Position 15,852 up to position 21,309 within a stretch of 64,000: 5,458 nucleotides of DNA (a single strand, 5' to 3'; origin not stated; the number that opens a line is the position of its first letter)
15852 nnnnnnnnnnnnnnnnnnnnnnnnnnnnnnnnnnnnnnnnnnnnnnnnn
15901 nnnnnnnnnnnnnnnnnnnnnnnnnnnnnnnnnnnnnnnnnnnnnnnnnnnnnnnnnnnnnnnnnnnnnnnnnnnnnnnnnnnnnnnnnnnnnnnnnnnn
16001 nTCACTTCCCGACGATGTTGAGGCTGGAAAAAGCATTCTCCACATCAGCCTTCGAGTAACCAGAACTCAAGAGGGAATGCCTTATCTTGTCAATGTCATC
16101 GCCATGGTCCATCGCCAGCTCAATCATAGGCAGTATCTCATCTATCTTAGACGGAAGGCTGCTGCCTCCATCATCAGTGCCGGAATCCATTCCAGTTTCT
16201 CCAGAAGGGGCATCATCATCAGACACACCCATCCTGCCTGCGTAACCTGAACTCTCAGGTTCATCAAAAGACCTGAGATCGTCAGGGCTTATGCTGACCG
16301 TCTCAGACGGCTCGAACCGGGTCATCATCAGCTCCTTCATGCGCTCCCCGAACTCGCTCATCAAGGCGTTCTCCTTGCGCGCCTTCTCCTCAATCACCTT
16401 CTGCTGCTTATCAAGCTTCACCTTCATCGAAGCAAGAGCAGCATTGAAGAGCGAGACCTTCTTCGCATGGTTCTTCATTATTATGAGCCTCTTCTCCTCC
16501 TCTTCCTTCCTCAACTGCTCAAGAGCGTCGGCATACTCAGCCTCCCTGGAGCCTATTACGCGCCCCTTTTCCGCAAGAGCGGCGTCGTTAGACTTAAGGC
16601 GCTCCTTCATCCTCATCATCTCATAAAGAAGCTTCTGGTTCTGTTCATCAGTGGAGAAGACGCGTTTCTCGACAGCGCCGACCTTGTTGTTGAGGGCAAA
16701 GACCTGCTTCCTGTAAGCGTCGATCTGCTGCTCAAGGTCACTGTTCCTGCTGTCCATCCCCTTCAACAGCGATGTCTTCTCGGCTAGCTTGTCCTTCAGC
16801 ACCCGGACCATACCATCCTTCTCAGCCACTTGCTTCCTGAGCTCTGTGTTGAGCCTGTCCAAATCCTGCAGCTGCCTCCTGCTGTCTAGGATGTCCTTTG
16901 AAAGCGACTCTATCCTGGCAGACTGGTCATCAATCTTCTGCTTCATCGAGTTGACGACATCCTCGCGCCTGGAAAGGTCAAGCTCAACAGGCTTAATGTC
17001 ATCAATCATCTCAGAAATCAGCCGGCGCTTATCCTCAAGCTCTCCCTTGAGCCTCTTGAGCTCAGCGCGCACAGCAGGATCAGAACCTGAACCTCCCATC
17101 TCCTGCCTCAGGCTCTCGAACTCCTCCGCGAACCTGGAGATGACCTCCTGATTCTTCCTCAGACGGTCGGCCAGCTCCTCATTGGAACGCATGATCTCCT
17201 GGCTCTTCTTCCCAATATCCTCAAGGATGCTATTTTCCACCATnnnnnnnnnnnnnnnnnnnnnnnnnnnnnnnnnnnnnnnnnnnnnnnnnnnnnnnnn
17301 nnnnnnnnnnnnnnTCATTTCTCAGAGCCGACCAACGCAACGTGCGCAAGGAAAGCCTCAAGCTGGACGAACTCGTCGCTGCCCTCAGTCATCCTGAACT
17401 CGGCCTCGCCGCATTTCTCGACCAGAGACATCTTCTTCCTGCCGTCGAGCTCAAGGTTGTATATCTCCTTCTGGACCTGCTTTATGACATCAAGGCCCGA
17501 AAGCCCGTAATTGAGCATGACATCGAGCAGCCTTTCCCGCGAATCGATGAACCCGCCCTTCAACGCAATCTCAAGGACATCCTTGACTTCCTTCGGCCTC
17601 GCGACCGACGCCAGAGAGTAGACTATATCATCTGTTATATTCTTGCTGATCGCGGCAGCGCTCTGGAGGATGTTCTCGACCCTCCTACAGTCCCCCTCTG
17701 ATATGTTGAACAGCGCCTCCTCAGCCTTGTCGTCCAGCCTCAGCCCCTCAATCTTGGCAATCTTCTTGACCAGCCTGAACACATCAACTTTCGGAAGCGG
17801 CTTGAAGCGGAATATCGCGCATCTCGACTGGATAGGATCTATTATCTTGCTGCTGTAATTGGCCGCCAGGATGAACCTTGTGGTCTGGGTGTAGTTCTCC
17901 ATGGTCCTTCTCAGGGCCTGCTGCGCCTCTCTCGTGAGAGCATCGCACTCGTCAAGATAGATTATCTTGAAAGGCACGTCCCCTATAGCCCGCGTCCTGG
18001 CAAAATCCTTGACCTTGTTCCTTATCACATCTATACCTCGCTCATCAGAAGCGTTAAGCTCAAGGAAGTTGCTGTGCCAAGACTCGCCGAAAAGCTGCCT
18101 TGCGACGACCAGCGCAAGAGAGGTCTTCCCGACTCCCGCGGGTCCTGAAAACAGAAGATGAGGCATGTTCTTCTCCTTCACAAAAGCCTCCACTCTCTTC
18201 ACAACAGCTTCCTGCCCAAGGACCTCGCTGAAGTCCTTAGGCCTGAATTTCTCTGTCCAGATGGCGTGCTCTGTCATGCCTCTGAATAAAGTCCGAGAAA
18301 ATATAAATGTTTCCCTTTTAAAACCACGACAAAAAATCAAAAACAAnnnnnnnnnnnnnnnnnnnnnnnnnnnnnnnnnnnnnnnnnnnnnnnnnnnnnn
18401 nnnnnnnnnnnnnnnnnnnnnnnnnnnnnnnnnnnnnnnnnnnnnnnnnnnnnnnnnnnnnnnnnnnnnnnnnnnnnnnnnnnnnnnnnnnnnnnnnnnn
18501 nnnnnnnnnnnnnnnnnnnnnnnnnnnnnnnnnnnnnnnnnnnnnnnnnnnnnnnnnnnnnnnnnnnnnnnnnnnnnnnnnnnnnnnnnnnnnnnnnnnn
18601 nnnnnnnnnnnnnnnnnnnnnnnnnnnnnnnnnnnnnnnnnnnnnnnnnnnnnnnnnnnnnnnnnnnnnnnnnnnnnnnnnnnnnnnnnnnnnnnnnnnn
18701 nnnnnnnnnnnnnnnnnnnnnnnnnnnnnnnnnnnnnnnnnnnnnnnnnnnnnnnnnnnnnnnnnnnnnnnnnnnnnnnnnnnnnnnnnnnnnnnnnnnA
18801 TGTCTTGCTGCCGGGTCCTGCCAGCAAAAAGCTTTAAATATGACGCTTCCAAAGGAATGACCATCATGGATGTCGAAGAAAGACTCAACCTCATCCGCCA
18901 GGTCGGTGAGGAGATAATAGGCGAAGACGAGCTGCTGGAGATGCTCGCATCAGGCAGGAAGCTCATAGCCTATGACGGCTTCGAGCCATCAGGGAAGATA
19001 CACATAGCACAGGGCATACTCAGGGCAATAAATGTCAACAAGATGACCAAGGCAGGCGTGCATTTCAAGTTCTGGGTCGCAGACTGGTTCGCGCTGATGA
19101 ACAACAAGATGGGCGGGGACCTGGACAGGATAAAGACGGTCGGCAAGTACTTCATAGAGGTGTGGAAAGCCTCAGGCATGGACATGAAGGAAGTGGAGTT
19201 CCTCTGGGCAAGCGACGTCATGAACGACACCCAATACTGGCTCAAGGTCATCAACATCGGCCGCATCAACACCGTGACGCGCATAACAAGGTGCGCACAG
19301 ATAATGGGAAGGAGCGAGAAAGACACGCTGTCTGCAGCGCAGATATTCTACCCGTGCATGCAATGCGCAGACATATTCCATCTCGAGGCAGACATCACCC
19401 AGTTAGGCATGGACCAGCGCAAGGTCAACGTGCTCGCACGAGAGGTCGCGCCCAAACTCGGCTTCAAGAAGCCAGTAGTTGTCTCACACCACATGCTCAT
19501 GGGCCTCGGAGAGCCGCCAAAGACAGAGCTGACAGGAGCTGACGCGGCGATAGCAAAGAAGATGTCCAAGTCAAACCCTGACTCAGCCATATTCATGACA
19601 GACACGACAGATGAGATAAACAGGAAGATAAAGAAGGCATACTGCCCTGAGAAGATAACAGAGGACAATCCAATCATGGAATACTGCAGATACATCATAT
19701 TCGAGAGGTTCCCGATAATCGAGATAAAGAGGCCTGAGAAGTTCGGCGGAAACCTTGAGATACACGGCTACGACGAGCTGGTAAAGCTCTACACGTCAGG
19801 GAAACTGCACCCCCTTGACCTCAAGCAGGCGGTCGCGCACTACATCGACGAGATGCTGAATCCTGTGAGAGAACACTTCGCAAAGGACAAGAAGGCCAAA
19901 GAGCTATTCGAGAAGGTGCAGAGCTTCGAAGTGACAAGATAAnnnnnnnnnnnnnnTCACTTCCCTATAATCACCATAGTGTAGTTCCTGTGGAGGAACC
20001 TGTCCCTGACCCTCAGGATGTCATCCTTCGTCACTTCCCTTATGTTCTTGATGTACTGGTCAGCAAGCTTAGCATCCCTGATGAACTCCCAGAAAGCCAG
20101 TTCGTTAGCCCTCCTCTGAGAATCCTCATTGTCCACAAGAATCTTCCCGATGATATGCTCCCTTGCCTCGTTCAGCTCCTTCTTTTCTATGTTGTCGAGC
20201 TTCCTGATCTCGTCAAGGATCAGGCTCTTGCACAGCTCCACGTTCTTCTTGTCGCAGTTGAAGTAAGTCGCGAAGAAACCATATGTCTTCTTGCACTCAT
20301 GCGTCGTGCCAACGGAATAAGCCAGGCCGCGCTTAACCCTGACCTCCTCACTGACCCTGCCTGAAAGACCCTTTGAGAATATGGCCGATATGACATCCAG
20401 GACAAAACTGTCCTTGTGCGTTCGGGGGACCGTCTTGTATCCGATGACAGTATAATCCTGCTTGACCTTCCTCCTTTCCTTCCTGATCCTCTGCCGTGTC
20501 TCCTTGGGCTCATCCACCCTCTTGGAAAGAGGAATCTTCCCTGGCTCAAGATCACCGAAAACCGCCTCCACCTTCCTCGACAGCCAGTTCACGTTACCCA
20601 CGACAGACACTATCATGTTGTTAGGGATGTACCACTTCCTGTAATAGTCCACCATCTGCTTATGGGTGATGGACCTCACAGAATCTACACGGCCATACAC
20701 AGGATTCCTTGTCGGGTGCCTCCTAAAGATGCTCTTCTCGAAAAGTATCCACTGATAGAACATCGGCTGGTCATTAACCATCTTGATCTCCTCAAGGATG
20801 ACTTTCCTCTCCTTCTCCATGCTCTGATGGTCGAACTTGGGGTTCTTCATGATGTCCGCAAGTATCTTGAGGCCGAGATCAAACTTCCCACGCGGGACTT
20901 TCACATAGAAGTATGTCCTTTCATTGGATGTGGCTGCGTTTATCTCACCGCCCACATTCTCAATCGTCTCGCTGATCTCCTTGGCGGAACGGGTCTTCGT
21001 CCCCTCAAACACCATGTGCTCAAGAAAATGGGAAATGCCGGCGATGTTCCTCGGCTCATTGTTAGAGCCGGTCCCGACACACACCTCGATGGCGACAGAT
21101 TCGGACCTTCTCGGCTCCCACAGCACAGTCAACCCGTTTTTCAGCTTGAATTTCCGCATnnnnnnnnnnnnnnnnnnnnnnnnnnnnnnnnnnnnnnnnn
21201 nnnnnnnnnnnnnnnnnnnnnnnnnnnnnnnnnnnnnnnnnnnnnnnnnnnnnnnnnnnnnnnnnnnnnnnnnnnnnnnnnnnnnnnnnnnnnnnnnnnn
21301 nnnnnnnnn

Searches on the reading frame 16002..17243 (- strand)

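Call 40: search_protein_families(library=pfam, proteins=[window:16002-17243:-], max_evalue=0.001)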
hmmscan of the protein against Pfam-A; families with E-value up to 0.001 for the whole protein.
window:16002-17243:- (413 aa): 5 families
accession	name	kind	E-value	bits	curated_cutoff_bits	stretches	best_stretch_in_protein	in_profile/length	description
PF14662.11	KASH_CCD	-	9.9e-05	22.8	43.3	0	7-187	10-187/191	Coiled-coil region of CCDC155 or KASH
PF19220.6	Rod_CreS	-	0.00033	20.2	100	0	44-158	14-125/359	Crescentin, rod domain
PF05335.18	DUF745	-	0.00034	20.8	33.3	1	88-180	69-161/183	Protein of unknown function (DUF745)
PF13166.12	AAA_13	-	0.00055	19.2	36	1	9-215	287-494/713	AAA domain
PF08614.16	ATG16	-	0.00075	20.2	33.7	0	101-180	66-145/200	Autophagy protein 16 (ATG16)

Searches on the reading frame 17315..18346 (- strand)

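Call 40: search_protein_families(library=pfam, proteins=[window:17315-18346:-], max_evalue=0.001)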
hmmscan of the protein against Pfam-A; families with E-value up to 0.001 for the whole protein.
window:17315-18346:- (343 aa): 10 families
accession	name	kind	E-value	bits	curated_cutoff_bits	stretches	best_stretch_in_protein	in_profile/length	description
PF08542.16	Rep_fac_C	-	3.4e-17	63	23.6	1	250-334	2-87/88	Replication factor C C-terminal domain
PF00004.35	AAA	-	5.4e-17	62.9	21.2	1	64-183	1-130/131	ATPase family associated with various cellular activities (AAA)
PF13177.12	DNA_pol3_delta2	-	7.8e-15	55.7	27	1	103-184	81-160/161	DNA polymerase III, delta subunit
PF05496.18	RuvB_N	-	3.3e-10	40.4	27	1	35-152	2-111/159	Holliday junction DNA helicase RuvB P-loop domain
PF01078.27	Mg_chelatase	-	5.5e-05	23.1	20.3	0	38-97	1-57/207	Magnesium chelatase, subunit ChlI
PF13191.12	AAA_16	-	9e-05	23.5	32.6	0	42-88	2-51/167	AAA ATPase domain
PF13173.12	AAA_14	-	0.00022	21.7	27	1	64-165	5-100/129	AAA domain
PF07724.20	AAA_2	-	0.00044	20.8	27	0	63-152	5-102/166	AAA domain (Cdc48 subfamily)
PF04851.21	ResIII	-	0.00061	20.2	22.5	0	45-95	8-57/164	Type III restriction enzyme, res subunit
PF25361.1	AAA_lid_RFC1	-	0.00088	19.1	34.9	0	194-240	9-55/59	RFC1-like, AAA+ ATPase lid domain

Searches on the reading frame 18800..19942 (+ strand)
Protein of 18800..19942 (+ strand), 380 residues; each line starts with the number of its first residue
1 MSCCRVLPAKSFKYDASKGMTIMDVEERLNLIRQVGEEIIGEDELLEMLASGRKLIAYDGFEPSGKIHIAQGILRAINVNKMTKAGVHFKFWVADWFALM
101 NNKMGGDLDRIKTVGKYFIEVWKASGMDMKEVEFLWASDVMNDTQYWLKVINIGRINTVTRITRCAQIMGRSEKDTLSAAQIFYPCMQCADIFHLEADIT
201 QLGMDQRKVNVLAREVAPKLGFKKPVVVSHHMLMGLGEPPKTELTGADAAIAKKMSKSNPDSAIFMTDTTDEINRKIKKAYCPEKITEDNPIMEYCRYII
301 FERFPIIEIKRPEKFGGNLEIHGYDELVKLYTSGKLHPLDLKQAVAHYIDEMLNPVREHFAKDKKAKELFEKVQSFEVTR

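Call 40: search_protein_families(library=pfam, proteins=[window:18800-19942:+], max_evalue=0.001)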
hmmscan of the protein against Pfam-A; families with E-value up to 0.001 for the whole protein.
window:18800-19942:+ (380 aa): 1 family
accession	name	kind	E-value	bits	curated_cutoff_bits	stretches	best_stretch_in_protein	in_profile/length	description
PF00579.31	tRNA-synt_1b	-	1.2e-54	186.1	21.1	1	52-353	3-291/292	tRNA synthetases class I (W and Y)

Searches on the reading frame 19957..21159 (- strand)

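Call 40: search_protein_families(library=pfam, proteins=[window:19957-21159:-], max_evalue=0.001)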
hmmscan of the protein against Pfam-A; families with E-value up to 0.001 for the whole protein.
window:19957-21159:- (400 aa): 2 families
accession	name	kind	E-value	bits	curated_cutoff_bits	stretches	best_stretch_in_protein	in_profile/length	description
PF00675.25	Peptidase_M16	-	5.3e-39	133.9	22.3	1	18-132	9-123/149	Insulinase (Peptidase family M16)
PF05193.26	Peptidase_M16_C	-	5.9e-34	117.9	23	1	163-334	1-179/181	Peptidase M16 inactive domain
